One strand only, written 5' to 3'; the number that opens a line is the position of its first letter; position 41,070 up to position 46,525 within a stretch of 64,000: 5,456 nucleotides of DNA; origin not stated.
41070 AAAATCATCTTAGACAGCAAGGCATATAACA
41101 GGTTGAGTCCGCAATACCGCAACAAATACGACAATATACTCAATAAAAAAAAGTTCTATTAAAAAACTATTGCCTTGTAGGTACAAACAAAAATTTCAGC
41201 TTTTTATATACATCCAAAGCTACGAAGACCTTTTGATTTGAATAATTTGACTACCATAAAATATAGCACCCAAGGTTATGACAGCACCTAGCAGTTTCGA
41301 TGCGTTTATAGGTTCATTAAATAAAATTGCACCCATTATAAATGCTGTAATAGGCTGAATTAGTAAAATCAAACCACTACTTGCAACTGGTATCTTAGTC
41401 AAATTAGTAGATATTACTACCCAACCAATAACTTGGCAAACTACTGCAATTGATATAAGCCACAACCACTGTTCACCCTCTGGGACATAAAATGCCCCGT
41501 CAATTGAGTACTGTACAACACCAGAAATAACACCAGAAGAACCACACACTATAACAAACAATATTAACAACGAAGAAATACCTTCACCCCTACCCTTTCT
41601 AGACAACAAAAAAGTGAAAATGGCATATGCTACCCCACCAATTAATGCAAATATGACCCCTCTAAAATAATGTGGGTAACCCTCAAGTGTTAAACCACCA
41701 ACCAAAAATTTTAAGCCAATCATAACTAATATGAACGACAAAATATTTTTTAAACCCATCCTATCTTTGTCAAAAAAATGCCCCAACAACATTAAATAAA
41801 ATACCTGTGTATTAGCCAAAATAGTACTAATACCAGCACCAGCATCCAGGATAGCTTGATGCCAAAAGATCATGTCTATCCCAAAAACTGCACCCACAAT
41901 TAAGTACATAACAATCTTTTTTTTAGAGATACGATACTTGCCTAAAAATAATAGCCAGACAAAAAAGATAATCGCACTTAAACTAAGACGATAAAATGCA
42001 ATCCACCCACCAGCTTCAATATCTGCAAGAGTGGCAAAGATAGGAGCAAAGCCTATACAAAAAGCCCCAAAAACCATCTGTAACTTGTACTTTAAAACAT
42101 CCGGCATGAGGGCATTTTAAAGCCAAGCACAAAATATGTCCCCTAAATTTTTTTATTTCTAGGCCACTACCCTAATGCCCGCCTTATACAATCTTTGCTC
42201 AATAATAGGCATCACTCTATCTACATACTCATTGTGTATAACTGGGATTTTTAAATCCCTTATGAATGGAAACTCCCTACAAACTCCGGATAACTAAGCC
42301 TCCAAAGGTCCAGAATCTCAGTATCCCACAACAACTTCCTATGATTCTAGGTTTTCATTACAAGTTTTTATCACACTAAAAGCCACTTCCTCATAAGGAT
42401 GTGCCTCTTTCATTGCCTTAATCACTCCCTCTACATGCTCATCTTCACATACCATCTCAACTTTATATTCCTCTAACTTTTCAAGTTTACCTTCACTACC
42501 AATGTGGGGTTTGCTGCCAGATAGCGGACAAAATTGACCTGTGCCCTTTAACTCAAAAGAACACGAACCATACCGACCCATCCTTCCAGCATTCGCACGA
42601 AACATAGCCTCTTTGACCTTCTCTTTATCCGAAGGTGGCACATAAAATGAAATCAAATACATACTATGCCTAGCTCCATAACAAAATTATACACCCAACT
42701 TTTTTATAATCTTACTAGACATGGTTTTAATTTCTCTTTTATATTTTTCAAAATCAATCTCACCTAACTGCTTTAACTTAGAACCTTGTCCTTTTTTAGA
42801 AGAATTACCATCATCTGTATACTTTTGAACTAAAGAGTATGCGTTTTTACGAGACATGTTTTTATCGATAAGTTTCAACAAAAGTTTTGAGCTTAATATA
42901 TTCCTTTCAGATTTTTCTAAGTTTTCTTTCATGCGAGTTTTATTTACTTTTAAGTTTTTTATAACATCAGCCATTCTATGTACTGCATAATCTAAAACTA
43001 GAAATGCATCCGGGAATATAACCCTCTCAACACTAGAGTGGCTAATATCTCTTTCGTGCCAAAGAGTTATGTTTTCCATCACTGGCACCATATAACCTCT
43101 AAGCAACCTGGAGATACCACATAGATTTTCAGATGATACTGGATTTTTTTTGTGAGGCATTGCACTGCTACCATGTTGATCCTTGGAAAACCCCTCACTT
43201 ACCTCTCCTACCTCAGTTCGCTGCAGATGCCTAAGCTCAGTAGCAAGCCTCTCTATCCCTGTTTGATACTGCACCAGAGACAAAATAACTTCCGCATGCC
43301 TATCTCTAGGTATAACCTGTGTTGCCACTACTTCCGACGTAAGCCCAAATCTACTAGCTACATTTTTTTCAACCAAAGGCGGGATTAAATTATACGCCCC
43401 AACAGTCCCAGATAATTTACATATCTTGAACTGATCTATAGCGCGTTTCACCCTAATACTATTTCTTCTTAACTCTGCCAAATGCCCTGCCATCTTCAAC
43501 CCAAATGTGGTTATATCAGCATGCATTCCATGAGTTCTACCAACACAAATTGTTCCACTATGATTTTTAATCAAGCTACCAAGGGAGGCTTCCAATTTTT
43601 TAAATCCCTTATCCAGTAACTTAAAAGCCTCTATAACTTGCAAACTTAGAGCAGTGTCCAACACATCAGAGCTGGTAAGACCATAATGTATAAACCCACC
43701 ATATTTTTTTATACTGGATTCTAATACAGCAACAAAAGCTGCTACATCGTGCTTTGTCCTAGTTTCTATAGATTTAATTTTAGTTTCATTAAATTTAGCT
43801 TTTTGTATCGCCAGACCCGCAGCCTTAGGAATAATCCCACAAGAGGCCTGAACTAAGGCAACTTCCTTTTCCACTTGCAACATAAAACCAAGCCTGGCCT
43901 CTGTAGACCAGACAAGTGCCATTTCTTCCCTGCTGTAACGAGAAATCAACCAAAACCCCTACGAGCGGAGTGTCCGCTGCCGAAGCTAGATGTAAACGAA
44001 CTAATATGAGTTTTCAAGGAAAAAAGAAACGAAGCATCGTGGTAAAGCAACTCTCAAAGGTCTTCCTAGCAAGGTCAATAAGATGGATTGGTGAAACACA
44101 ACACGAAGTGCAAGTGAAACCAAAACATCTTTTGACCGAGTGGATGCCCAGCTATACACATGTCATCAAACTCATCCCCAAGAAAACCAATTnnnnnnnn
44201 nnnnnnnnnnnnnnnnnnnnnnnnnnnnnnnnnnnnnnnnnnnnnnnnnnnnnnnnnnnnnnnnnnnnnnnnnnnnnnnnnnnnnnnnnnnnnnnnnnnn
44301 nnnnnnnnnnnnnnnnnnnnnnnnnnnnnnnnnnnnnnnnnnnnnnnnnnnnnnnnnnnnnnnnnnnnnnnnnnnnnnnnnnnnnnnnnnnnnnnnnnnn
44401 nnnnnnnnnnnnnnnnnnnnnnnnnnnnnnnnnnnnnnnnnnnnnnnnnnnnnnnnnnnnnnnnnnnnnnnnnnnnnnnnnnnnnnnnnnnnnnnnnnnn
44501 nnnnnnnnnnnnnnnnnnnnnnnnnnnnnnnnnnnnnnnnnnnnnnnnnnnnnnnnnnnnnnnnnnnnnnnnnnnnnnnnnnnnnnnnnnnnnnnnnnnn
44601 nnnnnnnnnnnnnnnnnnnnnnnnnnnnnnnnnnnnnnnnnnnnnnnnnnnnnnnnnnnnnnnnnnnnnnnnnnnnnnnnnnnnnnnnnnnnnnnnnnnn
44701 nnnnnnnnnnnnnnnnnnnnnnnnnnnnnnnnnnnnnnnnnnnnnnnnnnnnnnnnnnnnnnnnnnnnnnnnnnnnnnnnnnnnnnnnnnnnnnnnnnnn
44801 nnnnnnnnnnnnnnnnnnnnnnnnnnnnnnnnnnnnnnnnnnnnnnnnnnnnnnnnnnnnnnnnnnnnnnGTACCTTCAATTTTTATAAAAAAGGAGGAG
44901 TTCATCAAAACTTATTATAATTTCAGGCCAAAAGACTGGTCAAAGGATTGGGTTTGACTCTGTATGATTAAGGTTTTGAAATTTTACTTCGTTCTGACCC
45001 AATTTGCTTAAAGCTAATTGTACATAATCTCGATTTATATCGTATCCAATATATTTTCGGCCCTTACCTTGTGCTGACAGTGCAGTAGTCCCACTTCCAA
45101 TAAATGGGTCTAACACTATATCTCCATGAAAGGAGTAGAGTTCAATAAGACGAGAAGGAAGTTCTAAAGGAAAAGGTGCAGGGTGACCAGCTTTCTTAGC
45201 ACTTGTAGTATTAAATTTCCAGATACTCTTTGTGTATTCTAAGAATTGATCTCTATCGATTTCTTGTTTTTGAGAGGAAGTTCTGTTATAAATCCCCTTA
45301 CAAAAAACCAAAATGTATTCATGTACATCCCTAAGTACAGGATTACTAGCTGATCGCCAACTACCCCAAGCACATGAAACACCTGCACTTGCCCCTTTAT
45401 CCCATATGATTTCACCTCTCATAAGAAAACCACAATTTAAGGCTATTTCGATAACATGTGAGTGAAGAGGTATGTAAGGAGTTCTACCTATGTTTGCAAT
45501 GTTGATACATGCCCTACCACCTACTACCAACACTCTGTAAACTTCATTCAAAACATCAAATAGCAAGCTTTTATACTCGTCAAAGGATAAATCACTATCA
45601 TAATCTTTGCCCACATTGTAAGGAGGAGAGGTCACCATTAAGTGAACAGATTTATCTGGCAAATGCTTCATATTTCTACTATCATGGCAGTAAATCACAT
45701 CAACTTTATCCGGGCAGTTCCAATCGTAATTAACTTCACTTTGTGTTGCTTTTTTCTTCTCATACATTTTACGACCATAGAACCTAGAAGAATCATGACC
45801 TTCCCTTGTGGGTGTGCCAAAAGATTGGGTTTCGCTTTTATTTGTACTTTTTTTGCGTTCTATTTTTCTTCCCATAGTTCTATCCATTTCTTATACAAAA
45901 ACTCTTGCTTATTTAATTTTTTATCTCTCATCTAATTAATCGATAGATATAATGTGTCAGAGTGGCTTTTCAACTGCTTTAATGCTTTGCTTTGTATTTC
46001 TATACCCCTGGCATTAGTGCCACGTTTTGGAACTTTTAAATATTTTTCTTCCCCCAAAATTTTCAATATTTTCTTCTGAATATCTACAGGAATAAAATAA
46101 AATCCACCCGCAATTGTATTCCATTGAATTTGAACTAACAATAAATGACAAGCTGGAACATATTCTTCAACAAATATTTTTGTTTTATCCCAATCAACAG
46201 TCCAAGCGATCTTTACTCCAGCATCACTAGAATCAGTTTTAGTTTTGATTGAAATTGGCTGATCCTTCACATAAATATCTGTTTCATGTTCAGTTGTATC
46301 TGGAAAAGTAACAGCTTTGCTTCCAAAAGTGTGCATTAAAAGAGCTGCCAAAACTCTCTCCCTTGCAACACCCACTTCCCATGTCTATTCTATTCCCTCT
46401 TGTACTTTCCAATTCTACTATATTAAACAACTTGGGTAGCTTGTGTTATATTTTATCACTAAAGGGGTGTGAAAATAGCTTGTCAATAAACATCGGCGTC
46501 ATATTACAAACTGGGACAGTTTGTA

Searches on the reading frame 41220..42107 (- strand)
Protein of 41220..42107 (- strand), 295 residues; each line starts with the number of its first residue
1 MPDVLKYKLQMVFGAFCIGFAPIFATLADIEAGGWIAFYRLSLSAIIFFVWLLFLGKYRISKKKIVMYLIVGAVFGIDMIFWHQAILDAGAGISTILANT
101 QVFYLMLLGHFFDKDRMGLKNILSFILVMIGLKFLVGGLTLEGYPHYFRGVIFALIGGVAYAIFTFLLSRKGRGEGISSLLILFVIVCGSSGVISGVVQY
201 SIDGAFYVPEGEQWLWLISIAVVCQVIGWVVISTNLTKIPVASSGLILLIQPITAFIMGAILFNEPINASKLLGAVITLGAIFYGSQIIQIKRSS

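Call 74: search_protein_families(library=pfam, proteins=[window:41220-42107:-], max_evalue=0.0001)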
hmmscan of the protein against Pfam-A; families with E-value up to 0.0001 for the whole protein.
window:41220-42107:- (295 aa): 2 families
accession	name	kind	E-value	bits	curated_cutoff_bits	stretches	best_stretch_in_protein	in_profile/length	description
PF00892.27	EamA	-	2e-20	73.9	28.2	2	149-283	2-131/135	EamA-like transporter family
PF16913.11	PUNUT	-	1.2e-06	28.4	30.6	1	60-164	69-178/321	Purine nucleobase transmembrane transport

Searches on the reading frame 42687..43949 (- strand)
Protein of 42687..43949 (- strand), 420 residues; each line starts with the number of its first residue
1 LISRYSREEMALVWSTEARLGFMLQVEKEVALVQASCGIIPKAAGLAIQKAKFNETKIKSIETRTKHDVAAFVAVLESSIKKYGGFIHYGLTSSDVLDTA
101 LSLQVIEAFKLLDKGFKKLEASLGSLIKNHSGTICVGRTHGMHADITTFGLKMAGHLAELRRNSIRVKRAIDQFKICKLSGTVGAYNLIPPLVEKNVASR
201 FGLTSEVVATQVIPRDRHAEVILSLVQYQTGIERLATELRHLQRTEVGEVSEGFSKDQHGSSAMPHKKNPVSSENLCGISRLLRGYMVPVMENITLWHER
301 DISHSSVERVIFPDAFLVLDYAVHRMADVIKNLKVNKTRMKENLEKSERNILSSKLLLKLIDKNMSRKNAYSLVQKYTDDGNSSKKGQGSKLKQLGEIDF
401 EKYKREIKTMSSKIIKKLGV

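Call 30: search_protein_families(library=ncbifam, proteins=[window:42687-43949:-], max_evalue=1e-10)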
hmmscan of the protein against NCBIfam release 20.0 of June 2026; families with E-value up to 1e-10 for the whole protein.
window:42687-43949:- (420 aa): 10 families
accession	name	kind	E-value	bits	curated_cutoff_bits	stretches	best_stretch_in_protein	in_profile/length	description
TIGR00928.1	purB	equivalog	1.2e-125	419.8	326.2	1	1-399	1-407/436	adenylosuccinate lyase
NF006500.1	PRK08937.2-4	subfamily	5.2e-69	233.2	626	1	4-379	13-394/448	adenylosuccinate lyase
NF052536.2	CoM_syn_XcbD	exception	2.8e-64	217.5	600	1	5-404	14-419/443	3-sulfopropionylcysteine synthase XcbD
NF006554.0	PRK09053.1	equivalog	2.7e-51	174.8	595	1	6-384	14-401/453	3-carboxy-cis,cis-muconate cycloisomerase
TIGR02426.1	protocat_pcaB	equivalog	4.8e-44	150.7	355.75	1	6-333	7-338/338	3-carboxy-cis,cis-muconate cycloisomerase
NF052556.1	NtrsucLyaStm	equivalog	3.9e-37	128.2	650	1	15-399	32-435/466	nitrosuccinate lyase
NF006764.0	PRK09285.1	equivalog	7.5e-34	116.9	446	1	54-380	78-411/456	adenylosuccinate lyase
NF004631.0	PRK05975.1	equivalog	2.8e-22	79.2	371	1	8-317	18-329/352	3-carboxy-cis,cis-muconate cycloisomerase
TIGR00838.1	argH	equivalog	3.5e-15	56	279.5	1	61-409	73-417/455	argininosuccinate lyase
NF008964.0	PRK12308.1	equivalog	2.5e-12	46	657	1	64-374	79-388/624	argininosuccinate lyase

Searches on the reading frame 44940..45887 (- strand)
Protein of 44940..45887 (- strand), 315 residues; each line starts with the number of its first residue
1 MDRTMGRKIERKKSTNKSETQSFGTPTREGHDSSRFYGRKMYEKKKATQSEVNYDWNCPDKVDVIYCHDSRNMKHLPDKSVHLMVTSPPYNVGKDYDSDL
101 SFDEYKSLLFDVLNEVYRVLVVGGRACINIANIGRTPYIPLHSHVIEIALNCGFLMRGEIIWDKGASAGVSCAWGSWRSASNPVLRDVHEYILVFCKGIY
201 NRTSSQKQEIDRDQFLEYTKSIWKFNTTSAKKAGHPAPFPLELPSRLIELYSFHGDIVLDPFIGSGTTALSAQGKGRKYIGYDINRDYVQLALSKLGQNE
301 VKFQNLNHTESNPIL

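Call 74: search_protein_families(library=pfam, proteins=[window:44940-45887:-], max_evalue=0.0001)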
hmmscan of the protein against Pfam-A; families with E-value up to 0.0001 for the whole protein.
window:44940-45887:- (315 aa): 2 families
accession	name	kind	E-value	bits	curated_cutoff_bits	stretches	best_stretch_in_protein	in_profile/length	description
PF01555.25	N6_N4_Mtase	-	6e-45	154.3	26.7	1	81-292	1-219/221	DNA methylase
PF02086.21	MethyltransfD12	-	3.1e-05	24.3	22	0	255-298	21-64/253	D12 class N6 adenine-specific DNA methyltransferase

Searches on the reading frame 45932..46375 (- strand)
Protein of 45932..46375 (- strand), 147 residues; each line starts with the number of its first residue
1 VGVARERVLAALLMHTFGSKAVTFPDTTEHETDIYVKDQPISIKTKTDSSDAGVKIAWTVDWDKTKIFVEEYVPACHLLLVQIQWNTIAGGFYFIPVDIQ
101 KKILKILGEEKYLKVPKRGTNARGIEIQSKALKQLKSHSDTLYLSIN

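Call 74: search_protein_families(library=pfam, proteins=[window:45932-46375:-], max_evalue=0.0001)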
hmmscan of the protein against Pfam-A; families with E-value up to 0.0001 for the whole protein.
window:45932-46375:- (147 aa): 1 family
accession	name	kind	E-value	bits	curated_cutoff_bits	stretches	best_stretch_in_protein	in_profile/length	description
PF15514.12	ThaI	-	4.3e-40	138.1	25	1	2-146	37-182/203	Restriction endonuclease ThaI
